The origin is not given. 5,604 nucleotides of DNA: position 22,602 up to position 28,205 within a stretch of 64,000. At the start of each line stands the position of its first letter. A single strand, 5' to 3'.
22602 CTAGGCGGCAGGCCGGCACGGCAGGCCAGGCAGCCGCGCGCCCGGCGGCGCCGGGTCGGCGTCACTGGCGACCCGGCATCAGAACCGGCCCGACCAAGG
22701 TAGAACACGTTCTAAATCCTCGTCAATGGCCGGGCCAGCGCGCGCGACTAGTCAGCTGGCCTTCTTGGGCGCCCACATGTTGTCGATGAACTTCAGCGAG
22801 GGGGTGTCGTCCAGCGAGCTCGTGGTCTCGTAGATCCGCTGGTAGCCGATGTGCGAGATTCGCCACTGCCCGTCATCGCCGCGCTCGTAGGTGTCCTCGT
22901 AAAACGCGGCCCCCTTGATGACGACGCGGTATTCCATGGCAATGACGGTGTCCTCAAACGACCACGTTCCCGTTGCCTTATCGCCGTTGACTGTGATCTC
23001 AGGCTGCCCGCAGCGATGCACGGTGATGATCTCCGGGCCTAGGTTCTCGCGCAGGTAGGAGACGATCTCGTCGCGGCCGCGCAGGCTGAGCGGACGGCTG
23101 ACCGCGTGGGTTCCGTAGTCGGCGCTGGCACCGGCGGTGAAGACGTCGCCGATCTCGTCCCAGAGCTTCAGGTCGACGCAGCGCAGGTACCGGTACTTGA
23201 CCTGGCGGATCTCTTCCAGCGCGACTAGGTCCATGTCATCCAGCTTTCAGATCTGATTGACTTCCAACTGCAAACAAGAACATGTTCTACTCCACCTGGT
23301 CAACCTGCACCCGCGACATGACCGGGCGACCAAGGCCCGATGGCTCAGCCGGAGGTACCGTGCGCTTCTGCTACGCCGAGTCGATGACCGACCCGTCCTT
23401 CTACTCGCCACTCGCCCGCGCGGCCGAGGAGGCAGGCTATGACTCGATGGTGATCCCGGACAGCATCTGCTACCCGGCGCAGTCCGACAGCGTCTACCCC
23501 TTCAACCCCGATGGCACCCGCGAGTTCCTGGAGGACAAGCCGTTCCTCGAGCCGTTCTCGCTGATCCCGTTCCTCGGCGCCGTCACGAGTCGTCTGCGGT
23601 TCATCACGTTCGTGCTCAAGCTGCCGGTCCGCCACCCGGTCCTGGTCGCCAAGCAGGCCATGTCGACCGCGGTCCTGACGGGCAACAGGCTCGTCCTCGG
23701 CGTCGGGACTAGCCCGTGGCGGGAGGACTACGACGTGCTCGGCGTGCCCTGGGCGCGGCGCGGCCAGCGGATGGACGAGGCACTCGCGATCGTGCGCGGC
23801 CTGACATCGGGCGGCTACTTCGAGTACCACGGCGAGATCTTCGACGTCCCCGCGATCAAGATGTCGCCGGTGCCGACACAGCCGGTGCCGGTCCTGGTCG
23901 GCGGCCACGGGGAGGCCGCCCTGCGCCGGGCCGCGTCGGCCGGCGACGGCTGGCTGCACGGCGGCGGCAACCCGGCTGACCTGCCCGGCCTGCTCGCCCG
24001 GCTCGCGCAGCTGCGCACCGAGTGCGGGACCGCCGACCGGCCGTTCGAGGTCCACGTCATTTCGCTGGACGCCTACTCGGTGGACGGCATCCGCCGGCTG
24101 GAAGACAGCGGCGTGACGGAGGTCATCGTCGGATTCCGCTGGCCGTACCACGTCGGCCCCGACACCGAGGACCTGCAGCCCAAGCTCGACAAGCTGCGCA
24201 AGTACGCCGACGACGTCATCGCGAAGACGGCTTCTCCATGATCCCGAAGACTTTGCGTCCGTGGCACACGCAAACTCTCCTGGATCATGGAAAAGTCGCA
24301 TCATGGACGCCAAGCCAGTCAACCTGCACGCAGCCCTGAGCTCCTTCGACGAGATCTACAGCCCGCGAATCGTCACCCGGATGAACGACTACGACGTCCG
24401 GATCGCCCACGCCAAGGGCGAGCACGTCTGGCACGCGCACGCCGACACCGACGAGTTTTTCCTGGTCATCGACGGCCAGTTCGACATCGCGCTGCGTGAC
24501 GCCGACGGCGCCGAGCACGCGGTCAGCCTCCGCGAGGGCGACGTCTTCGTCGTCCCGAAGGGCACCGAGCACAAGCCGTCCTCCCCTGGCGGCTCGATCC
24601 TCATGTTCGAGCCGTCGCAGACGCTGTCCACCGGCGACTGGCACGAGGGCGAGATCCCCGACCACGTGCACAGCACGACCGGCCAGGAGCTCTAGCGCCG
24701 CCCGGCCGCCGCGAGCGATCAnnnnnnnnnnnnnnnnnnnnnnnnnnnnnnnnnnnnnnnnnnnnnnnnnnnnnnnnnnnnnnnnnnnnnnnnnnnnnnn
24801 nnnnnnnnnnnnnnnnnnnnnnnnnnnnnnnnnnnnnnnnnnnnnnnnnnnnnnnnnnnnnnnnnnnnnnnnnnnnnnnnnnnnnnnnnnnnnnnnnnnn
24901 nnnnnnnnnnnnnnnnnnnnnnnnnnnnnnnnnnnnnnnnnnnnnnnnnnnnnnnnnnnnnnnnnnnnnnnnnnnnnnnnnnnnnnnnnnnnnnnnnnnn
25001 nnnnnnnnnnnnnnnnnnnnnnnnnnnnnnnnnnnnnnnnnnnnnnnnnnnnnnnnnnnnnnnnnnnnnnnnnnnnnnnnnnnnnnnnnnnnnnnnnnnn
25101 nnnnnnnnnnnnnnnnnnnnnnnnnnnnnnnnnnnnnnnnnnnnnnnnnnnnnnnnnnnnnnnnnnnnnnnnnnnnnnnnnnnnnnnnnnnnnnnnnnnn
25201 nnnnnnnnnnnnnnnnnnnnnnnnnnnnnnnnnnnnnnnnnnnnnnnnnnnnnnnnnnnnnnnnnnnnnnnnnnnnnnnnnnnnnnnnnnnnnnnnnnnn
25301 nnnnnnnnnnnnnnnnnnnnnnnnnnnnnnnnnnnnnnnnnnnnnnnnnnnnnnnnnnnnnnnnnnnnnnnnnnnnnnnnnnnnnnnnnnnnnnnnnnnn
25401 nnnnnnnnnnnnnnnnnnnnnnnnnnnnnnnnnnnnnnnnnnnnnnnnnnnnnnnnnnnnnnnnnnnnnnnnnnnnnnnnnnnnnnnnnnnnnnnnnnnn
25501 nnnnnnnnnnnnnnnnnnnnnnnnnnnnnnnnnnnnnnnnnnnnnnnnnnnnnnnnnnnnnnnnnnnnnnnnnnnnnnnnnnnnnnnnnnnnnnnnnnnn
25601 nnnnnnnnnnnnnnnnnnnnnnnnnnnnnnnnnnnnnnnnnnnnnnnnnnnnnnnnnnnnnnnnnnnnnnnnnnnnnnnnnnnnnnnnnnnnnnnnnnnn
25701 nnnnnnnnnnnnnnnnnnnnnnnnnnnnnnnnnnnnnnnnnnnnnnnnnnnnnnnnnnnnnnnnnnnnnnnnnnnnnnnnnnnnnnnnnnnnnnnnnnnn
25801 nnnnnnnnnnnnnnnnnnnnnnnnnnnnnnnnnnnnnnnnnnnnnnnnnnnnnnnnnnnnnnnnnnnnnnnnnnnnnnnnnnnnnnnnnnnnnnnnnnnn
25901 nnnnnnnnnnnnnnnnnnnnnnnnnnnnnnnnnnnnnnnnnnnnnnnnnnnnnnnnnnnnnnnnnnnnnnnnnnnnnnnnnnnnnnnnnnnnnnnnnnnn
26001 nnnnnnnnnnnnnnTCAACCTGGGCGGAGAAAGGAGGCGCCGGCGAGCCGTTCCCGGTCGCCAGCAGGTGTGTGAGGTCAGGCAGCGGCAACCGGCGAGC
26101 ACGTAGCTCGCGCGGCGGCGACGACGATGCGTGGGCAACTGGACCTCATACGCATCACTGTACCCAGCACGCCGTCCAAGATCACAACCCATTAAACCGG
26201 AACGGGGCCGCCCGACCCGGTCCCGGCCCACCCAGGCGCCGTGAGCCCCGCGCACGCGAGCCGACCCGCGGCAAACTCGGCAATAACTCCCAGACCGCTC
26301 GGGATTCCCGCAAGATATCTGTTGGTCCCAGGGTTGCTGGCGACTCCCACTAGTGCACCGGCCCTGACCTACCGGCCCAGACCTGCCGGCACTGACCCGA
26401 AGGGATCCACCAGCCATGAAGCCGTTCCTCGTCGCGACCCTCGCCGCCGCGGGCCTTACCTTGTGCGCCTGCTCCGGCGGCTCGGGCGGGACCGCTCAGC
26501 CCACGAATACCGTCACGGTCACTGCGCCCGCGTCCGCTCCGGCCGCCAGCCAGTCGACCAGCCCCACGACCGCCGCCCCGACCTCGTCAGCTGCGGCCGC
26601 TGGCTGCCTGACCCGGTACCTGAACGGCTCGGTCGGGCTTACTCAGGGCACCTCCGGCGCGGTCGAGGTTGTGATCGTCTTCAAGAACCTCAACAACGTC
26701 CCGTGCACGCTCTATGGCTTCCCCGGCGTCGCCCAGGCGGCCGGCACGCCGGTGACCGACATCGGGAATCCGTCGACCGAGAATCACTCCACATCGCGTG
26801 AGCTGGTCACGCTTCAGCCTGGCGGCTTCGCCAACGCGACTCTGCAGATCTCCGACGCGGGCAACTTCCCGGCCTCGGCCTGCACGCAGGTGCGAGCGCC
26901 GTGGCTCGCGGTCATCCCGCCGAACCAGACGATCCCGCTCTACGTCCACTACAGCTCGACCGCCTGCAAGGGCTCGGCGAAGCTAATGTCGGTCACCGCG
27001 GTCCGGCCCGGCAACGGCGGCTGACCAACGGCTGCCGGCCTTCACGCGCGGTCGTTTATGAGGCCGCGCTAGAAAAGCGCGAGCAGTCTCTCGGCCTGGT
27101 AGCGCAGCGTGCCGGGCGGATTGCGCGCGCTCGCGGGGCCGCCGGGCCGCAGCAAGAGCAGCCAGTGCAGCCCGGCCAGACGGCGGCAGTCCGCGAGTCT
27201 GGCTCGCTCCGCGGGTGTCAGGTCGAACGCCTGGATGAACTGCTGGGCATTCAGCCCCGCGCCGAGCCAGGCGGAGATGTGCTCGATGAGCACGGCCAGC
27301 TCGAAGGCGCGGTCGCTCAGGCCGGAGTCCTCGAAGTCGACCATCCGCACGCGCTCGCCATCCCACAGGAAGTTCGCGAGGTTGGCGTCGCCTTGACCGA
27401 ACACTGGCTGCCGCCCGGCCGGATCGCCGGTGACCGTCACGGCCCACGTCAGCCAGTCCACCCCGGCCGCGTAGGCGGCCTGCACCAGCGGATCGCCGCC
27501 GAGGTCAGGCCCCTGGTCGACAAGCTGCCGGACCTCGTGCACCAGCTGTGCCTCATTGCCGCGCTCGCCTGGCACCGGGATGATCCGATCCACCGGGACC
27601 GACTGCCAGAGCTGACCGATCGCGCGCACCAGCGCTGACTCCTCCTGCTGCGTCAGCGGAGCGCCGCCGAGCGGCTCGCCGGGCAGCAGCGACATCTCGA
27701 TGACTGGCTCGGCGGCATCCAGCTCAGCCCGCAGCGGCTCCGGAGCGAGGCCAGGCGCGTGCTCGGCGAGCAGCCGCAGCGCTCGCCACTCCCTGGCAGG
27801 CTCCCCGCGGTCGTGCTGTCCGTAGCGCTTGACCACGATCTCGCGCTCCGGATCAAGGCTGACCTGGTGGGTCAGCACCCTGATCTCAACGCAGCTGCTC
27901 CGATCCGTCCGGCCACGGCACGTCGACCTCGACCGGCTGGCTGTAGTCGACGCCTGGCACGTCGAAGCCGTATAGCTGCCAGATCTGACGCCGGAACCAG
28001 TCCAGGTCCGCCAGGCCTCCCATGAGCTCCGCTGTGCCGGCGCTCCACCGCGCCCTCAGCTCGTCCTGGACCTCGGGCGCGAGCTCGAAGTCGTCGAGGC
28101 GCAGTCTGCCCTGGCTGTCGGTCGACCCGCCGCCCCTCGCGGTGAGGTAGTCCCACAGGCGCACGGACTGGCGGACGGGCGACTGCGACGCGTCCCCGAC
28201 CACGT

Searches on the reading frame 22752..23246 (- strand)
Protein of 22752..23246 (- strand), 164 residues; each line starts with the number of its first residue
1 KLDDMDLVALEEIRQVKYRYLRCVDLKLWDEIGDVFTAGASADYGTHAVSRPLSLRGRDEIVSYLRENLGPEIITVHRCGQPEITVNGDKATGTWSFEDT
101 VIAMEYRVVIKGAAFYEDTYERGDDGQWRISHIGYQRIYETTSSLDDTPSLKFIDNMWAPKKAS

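Call 50: search_protein_families(library=pfam, proteins=[window:22752-23246:-], max_evalue=0.001)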
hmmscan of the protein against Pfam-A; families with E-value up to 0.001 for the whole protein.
window:22752-23246:- (164 aa): 1 family
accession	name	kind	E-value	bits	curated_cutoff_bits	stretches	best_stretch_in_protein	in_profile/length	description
PF13577.12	SnoaL_4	-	1.1e-28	100.2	24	1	9-132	5-124/126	SnoaL-like domain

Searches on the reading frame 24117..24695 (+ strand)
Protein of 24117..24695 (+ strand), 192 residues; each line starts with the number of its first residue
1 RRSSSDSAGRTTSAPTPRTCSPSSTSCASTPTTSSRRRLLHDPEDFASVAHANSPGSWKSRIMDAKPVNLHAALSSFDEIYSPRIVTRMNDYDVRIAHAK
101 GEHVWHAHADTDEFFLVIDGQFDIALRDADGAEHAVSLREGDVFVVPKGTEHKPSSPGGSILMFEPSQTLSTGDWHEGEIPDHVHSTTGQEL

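Call 50: search_protein_families(library=pfam, proteins=[window:24117-24695:+], max_evalue=0.001)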
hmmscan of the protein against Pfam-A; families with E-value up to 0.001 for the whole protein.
window:24117-24695:+ (192 aa): 5 families
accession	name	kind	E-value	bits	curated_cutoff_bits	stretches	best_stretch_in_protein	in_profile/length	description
PF07883.17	Cupin_2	-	1e-09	38.4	27.2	1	101-159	9-61/70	Cupin domain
PF05899.18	Cupin_3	-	5.1e-06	26.5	23.5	1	105-151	19-61/74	EutQ-like cupin domain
PF00190.28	Cupin_1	-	8.1e-06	25.9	22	1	98-152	41-97/151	Cupin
PF12852.13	Cupin_6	-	2.1e-05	24.8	26.7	1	98-172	19-93/183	Cupin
PF00027.35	cNMP_binding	-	0.00027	21.3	27.5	1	99-144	5-51/89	Cyclic nucleotide-binding domain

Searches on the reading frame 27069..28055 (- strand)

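Call 50: search_protein_families(library=pfam, proteins=[window:27069-28055:-], max_evalue=0.001)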
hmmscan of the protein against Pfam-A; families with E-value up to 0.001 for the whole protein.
window:27069-28055:- (328 aa): 1 family
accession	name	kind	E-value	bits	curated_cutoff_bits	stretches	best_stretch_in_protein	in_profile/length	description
PF01636.29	APH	-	2.2e-14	54.2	23.2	1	65-283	16-232/239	Phosphotransferase enzyme family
